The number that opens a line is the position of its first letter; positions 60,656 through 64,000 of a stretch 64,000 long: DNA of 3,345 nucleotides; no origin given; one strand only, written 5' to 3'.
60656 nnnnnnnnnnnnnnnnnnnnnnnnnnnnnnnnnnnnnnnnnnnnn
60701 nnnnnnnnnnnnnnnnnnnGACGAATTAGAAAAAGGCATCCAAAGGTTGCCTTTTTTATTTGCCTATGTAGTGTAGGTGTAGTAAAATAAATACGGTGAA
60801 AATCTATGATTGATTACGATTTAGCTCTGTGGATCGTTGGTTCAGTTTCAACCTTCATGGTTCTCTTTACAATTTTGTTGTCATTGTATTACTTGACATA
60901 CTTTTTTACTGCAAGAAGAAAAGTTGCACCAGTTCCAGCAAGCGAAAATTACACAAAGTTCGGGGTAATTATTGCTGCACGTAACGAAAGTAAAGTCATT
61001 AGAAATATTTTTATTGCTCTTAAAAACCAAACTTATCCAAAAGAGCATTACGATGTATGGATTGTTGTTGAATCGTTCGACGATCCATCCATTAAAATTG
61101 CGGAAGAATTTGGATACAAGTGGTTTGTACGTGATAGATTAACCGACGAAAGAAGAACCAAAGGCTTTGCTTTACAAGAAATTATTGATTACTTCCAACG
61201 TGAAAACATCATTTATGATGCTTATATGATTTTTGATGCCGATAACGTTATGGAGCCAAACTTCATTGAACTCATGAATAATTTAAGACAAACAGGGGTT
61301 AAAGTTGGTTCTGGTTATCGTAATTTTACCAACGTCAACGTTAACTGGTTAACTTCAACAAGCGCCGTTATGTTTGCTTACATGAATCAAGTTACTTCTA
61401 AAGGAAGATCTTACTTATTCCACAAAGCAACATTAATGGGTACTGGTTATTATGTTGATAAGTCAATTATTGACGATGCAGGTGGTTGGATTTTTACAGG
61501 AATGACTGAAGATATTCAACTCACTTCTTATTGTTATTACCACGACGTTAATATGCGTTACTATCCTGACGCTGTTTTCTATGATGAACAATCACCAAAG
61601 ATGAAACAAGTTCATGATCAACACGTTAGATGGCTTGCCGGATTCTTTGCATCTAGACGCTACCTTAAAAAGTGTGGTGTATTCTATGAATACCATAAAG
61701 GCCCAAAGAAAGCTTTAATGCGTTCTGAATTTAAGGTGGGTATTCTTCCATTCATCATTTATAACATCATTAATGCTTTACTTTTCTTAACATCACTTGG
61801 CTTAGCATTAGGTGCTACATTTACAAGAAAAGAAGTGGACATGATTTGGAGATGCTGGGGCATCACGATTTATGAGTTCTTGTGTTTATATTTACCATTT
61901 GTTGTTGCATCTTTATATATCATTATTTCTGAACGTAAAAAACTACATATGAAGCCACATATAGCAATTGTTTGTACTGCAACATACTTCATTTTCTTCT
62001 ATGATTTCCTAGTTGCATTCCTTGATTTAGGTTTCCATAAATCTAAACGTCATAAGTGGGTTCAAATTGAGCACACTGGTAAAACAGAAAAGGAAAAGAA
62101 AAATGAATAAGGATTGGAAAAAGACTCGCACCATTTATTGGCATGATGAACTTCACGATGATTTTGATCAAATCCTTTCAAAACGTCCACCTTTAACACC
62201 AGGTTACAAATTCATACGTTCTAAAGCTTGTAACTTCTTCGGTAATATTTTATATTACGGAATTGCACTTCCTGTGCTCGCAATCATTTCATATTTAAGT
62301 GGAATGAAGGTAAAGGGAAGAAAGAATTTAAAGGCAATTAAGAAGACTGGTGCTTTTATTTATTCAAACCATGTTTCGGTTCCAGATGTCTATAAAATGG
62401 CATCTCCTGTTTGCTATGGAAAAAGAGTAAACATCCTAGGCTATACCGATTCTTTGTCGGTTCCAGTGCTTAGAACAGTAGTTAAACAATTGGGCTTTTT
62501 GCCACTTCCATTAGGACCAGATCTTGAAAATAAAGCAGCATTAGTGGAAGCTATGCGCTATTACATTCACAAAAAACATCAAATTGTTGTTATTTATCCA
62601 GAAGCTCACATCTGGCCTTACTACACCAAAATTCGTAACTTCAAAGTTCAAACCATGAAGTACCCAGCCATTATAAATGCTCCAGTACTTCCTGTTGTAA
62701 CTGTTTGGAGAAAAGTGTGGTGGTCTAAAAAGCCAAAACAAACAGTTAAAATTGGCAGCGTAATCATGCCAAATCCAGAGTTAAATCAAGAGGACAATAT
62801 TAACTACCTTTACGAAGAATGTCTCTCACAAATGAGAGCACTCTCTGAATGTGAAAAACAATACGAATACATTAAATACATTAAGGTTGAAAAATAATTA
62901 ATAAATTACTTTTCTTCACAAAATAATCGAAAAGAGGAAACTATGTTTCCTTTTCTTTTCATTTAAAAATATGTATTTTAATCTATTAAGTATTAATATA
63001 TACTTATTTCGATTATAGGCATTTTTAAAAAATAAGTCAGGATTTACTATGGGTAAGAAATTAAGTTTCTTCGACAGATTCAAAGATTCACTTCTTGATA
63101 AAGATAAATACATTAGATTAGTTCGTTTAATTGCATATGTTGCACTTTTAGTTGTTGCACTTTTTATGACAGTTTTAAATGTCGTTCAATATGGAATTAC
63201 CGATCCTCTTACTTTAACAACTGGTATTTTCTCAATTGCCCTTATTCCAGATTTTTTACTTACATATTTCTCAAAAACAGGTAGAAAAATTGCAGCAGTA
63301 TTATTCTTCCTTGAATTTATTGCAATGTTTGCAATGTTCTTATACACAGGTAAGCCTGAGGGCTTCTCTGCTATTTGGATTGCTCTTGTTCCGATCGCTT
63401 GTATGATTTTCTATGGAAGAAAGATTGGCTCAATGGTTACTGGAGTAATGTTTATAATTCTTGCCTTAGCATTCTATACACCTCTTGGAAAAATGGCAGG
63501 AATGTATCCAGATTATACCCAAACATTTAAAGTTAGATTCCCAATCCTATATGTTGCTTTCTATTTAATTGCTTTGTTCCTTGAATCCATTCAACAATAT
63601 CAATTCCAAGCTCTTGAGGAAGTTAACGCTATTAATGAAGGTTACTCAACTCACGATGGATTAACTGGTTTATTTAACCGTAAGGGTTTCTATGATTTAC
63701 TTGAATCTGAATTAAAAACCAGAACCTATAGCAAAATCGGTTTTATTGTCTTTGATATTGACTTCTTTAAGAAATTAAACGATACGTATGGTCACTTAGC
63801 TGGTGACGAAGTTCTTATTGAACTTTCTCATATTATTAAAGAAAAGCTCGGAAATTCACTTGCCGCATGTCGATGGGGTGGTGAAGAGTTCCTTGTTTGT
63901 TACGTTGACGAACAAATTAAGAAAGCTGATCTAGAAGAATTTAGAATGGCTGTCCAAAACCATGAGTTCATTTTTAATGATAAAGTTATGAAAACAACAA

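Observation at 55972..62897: Clustered lipid-remodelling module: adenylation-carrier fusion, DAG-kinase-like, PTP-fold phosphatase, two PlsC-type acyltransferases and a processive GT2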

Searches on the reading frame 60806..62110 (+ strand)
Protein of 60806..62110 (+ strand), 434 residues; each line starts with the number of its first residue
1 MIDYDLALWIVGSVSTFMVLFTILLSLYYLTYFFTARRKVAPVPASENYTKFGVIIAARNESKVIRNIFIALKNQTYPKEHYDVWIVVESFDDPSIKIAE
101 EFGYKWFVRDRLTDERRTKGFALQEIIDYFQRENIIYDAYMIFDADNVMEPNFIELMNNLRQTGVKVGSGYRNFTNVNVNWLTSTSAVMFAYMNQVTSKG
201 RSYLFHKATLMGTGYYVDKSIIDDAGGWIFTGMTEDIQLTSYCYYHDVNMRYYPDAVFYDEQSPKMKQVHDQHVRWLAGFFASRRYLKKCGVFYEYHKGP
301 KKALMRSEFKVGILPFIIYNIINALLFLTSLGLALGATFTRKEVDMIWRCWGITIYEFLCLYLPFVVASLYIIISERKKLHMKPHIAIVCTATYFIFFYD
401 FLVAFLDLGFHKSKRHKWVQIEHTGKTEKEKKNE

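Call 3: search_protein_families(library=pfam, proteins=[window:60806-62110:+], max_evalue=0.01)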
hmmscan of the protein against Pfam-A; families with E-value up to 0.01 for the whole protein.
window:60806-62110:+ (434 aa): 4 families
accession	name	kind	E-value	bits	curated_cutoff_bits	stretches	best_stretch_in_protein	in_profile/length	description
PF13641.12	Glyco_tranf_2_3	-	2.1e-14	54.6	27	1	52-278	3-229/230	Glycosyltransferase like family 2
PF13632.12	Glyco_trans_2_3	-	7e-13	49.3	27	1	141-339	3-153/198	Glycosyl transferase family group 2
PF00535.33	Glycos_transf_2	-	1e-08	35.8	23.3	1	54-198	2-146/168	Glycosyl transferase family 2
PF13506.12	Glyco_transf_21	-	0.0076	16.2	21.7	0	137-276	31-172/174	Glycosyl transferase family 21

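Call 4: search_protein_families(library=ncbifam, proteins=[window:60806-62110:+], max_evalue=0.01)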
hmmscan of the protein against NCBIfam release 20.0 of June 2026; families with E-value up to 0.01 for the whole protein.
window:60806-62110:+ (434 aa): 6 families
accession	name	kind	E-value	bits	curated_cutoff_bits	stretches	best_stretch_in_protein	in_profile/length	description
NF041865.1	EpsU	equivalog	4.7e-20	71.9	700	1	27-285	16-270/394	exopolysaccharide biosynthesis GT2 family glycosyltransferase EpsU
TIGR03937.1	PgaC_IcaA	equivalog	4.1e-09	35.9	422.3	1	16-367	10-349/407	poly-beta-1,6-N-acetyl-D-glucosamine synthase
NF053846.1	glyco_with_XrtP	equivalog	4.6e-06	25.6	520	1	15-174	2-177/440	XrtP-associated glycosyltransferase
TIGR03469.1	HpnB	hypoth_equivalog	5e-05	22.5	379.25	1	35-113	29-106/386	hopene-associated glycosyltransferase HpnB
NF003956.0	PRK05454.1-3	equivalog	0.0016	16.6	864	1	74-156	162-250/718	glucans biosynthesis glucosyltransferase MdoH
NF041875.1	EPS_EpsD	equivalog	0.0094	15.4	370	0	54-95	3-44/325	exopolysaccharide biosynthesis glycosyltransferase EpsD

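Call 17: find_homologous_proteins(query=window:60806-62110:+, max_evalue=1e-10)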
Query window:60806-62110:+ (434 aa): 338 proteins with E <= 1e-10 among 6927 candidates; the best 120 are listed.
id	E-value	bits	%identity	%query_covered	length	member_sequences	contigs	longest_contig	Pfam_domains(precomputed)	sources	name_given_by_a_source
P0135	2.0e-270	915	91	100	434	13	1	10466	PF13632.13,PF13641.13,PF00535.33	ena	-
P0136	8.4e-265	897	88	100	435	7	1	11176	PF13632.13,PF13641.13,PF00535.33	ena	-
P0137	2.6e-260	882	88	100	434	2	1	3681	PF13632.13,PF13641.13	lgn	-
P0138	5.0e-259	878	87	100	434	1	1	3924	PF13632.13,PF13641.13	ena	-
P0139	9.4e-257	870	85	100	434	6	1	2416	PF13632.13,PF13641.13,PF00535.33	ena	-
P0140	5.1e-252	855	85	100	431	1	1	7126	PF13632.13,PF13641.13,PF00535.33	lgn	-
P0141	5.3e-250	848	84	100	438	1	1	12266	PF13632.13,PF13641.13,PF00535.33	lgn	-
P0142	2.6e-240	816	81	99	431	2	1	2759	PF13632.13,PF13641.13,PF00535.33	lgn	-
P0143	2.8e-215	733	74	100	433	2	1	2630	PF13632.13,PF13641.13,PF00535.33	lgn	-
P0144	4.7e-211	720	71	100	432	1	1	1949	PF13632.13,PF13641.13,PF00535.33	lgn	-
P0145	5.4e-189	647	66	99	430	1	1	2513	PF13632.13,PF13641.13,PF00535.33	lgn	-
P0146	1.5e-186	639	64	98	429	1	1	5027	PF13632.13,PF13641.13,PF00535.33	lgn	-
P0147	2.1e-182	625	62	100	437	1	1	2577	PF13632.13,PF13641.13,PF00535.33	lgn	-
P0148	4.3e-179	614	61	98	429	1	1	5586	PF13632.13,PF13641.13,PF00535.33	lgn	-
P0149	1.5e-174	599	63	95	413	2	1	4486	PF13632.13,PF13641.13,PF00535.33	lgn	-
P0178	3.8e-150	519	54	99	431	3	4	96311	PF13632.13,PF13641.13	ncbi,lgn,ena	-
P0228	2.3e-143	496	51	96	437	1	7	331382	PF13632.13,PF13641.13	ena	-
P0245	2.0e-135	470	47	100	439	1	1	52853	PF13632.13,PF13641.13,PF00535.33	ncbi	-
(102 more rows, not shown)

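Call 18: find_encoding_contigs(protein=P0228, flank=10000, max_places=1)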
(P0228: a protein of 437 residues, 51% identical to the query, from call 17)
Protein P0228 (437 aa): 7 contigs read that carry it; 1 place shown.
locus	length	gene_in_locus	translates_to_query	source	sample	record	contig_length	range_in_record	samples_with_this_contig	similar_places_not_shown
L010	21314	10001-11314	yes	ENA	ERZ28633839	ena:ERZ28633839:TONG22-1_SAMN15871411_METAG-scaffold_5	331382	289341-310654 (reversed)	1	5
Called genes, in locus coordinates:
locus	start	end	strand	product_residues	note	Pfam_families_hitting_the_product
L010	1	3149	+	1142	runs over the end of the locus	PF13306:LRR_5, PF13855:LRR_8 (faint), PF13306:LRR_5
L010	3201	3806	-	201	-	PF13560:HTH_31, PF12844:HTH_19 (weak), PF01381:HTH_3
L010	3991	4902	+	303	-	-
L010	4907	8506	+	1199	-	-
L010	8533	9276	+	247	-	PF01569:PAP2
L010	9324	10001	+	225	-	PF01569:PAP2 (weak)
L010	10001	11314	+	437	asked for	PF13641:Glyco_tranf_2_3, PF13632:Glyco_trans_2_3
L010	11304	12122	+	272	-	PF01553:Acyltransferase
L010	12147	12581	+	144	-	-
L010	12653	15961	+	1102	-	PF00005:ABC_tran, PF02463:SMC_N (faint), PF02687:FtsX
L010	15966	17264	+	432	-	PF00919:UPF0004, PF04055:Radical_SAM, PF18693:TRAM_2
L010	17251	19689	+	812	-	PF01915:Glyco_hydro_3_C, PF14310:Fn3-like, PF00933:Glyco_hydro_3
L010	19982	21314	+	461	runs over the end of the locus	PF01385:OrfB_IS605, PF07282:Cas12f1-like_TNB (weak)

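Call 19: find_encoding_contigs(protein=P0178, flank=10000, max_places=1)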
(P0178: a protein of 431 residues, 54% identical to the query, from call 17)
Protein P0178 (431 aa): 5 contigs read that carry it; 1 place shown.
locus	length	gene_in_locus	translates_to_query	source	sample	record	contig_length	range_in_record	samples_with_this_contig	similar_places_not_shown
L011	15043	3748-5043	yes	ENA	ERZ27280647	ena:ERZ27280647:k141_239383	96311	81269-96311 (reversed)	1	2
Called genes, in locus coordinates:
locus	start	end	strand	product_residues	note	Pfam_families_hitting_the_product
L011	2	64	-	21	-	?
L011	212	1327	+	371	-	PF01384:PHO4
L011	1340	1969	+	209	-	PF01865:PhoU_div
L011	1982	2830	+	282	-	PF01625:PMSR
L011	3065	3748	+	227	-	PF01569:PAP2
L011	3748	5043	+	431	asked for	PF13641:Glyco_tranf_2_3, PF13632:Glyco_trans_2_3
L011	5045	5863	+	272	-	PF01553:Acyltransferase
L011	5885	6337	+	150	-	-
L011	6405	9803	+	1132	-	PF00005:ABC_tran, PF02687:FtsX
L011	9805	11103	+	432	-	PF00919:UPF0004, PF04055:Radical_SAM, PF18693:TRAM_2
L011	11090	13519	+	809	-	PF01915:Glyco_hydro_3_C, PF14310:Fn3-like (weak), PF00933:Glyco_hydro_3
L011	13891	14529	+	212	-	-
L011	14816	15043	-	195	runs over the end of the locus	PF00440:TetR_N (weak)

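Call 20: find_encoding_contigs(protein=P0245, flank=10000, max_places=1)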
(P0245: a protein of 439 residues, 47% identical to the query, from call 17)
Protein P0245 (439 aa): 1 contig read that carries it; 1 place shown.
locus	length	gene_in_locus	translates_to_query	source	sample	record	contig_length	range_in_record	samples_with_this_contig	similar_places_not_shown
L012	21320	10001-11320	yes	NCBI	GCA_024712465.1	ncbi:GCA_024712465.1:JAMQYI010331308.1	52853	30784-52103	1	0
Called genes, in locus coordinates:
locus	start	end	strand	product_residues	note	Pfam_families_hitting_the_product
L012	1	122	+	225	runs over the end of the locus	PF01226:Form_Nir_trans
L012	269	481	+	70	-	PF04023:FeoA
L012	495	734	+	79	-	PF04023:FeoA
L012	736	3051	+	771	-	PF01926:MMR_HSR1, PF02421:FeoB_N, PF17910:FeoB_Cyto (weak), PF07670:Gate, PF07664:FeoB_C, PF07670:Gate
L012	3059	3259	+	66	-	-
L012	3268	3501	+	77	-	-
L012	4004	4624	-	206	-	PF13560:HTH_31, PF01381:HTH_3, PF12844:HTH_19 (weak)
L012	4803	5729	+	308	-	-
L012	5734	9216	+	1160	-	-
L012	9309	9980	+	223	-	PF01569:PAP2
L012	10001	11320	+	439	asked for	PF00535:Glycos_transf_2 (weak), PF13641:Glyco_tranf_2_3, PF13632:Glyco_trans_2_3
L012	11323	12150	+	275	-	PF01553:Acyltransferase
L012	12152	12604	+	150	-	-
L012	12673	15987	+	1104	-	PF00005:ABC_tran, PF02687:FtsX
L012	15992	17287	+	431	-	PF00919:UPF0004, PF04055:Radical_SAM, PF18693:TRAM_2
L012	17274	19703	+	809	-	PF01915:Glyco_hydro_3_C, PF14310:Fn3-like, PF00933:Glyco_hydro_3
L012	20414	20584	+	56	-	-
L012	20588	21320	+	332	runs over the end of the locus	PF17761:DUF1016_N, PF06250:YhcG_C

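Call 22: search_solved_structures(query=window:60806-62110:+, max_evalue=0.01)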
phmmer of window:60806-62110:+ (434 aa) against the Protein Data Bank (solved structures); distinct sequences matched with E-value up to 0.01: 1.
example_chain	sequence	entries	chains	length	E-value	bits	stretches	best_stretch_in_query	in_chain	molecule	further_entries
6p61_A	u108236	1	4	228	0.0057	18.9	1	52-108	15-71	Glycosyltransferase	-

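Call 45: search_protein_families(library=pfam, proteins=[L010:12147-12581:+, L010:3991-4902:+], max_evalue=0.001)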
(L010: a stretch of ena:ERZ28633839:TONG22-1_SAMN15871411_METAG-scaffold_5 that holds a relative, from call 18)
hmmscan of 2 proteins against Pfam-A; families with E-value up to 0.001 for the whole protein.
L010:12147-12581:+ (144 aa): 0 families

L010:3991-4902:+ (303 aa): 0 families

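Call 47: predict_structure(alignment_id=A2)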
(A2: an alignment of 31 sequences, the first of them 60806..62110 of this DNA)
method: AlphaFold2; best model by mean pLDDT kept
length: 434 residues; sequences in the alignment: 31
mean_pLDDT: 88.1   pTM: 0.85
mean pLDDT of the five models: 88.1, 87.4, 86.2, 85.9, 85.6
residues with pLDDT >= 90: 248; 70-90: 162; 50-70: 17; < 50: 7
segments of 3 or more residues with pLDDT < 50: 430-434
pLDDT, mean of each block of 10 residues (from residue 1): 89 91 82 83 92 92 92 97 96 95 95 78 89 95 93 97 95 92 94 89 90 90 76 68 92 94 90 83 79 89 88 83 93 95 93 94 89 91 94 91 88 73 62 41
secondary structure, 60 per line:
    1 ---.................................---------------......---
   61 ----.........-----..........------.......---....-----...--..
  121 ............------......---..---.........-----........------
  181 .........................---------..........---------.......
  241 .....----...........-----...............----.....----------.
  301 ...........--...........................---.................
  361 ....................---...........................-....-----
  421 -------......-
elements in order: H4-36 E52-57 H65-73 E82-88 H95-101 E105-108 H119-132 E139-144 H153-161 E167-174 H181-205 E215-218 H219-224 H234-245 E250-260 H266-280 H285-289 H300-311 H314-340 H344-380 H384-410 H412-415 H428-433

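Call 51: fold_search(model_id=the predicted structure, library=pdb)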
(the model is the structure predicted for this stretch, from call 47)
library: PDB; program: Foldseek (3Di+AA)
matches with E <= 10: 1035; with E <= 0.001: 259
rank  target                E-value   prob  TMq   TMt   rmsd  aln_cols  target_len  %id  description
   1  8sne_A                1.7e-13  1.00  0.55  0.49  15.7       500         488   14  Chlorella virus Hyaluronan Synthase bound to GlcA extended GlcNAc primer and UDP (released 2024-05-01)
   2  4p00_A                2.5e-13  1.00  0.58  0.37   7.0       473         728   14  Bacterial Cellulose Synthase in complex with cyclic-di-GMP and UDP (released 2014-04-09)
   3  7sp7_A                3.3e-13  1.00  0.48  0.42  16.3       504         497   14  Chlorella virus hyaluronan synthase inhibited by UDP (released 2022-04-06)
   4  5ej1_A                3.8e-13  1.00  0.58  0.37  11.6       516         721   14  Pre-translocation state of bacterial cellulose synthase (released 2016-03-30)
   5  9b8v_E                5.8e-13  1.00  0.54  0.30  15.8       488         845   15  AlphaFold2 informed cryo-EM model of the E. coli cellulose synthase BcsAG3B6 complex (released 2025-02-19)
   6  9yq5_A                6.2e-13  1.00  0.65  0.57   5.3       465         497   13  Chlorella virus hyaluronan synthase bound to an inserted UDP-GlcA (released 2025-12-10)
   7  7sp8_A                8.0e-13  1.00  0.60  0.53   7.3       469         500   15  Chlorella virus Hyaluronan Synthase bound to UDP-GlcNAc (released 2022-04-06)
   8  8snc_A                1.2e-12  1.00  0.68  0.60   4.7       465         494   15  Chlorella virus Hyaluronan Synthase bound to GlcA extended GlcNAc primer (released 2024-05-01)
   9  8smp_A                1.2e-12  1.00  0.52  0.43  17.0       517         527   14  Xenopus laevis hyaluronan synthase 1, UDP-bound, gating loop inserted state (released 2024-05-01)
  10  9yq2_A                1.3e-12  1.00  0.62  0.56   6.0       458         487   14  Chlorella virus hyaluronan synthase bound to DDM (released 2025-12-10)
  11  7sp9_A                1.3e-12  1.00  0.45  0.40  16.9       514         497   14  Chlorella virus Hyaluronan Synthase in the GlcNAc-primed channel-closed state (released 2022-04-06)
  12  8smm_A                1.5e-12  1.00  0.53  0.46  14.8       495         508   13  Xenopus laevis hyaluronan synthase 1 (released 2024-05-01)
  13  9fnn_A                1.6e-12  1.00  0.56  0.32  14.7       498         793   14  Cryo-EM structure of the c-di-GMP-saturated 'crown'less Bcs macrocomplex for cellulose secretion in E. coli (released 2024-10-16)
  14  9yq4_A                1.7e-12  1.00  0.55  0.49  15.9       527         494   13  Chlorella virus hyaluronan synthase bound to a proofreading UDP-GlcA (released 2025-12-10)
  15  8smn_A                1.8e-12  1.00  0.61  0.52   6.1       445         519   13  Xenopus laevis hyaluronan synthase 1, nascent HA polymer bound state (released 2024-05-01)
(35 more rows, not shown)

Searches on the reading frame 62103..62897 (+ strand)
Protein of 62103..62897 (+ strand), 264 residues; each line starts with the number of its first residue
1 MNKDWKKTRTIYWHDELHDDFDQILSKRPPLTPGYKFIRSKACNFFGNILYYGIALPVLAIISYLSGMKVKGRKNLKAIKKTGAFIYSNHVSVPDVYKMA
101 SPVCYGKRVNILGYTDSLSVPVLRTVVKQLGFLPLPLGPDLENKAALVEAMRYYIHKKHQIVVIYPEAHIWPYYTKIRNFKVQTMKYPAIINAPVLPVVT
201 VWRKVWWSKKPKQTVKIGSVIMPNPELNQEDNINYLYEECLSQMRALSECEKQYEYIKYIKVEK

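Call 3: search_protein_families(library=pfam, proteins=[window:62103-62897:+], max_evalue=0.01)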
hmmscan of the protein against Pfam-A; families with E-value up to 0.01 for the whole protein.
window:62103-62897:+ (264 aa): 1 family
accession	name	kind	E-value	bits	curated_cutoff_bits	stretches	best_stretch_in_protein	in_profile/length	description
PF01553.26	Acyltransferase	-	3.9e-07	30.4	23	1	69-199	3-130/132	Acyltransferase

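Call 4: search_protein_families(library=ncbifam, proteins=[window:62103-62897:+], max_evalue=0.01)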
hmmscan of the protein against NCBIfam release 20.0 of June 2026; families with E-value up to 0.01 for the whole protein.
window:62103-62897:+ (264 aa): 1 family
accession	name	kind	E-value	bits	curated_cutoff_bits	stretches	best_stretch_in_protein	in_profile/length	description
TIGR00530.1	AGP_acyltrn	subfamily_domain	5.9e-06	26.1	102.95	1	67-200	1-129/130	1-acylglycerol-3-phosphate O-acyltransferase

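Call 52: search_solved_structures(query=window:62103-62897:+, max_evalue=1)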
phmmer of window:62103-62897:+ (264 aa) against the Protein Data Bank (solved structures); distinct sequences matched with E-value up to 1: 0.

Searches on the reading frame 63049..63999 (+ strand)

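Call 45: search_protein_families(library=pfam, proteins=[window:63049-63999:+], max_evalue=0.001)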
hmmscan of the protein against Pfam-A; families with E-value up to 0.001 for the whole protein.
window:63049-63999:+ (317 aa): 2 families
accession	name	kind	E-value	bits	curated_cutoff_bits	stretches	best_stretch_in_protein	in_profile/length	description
PF00990.26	GGDEF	-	2.8e-26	92.7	23.8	1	201-307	2-112/161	Diguanylate cyclase, GGDEF domain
PF20966.2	MASE6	-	1.7e-06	28.6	27.4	1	31-151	17-135/170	MASE6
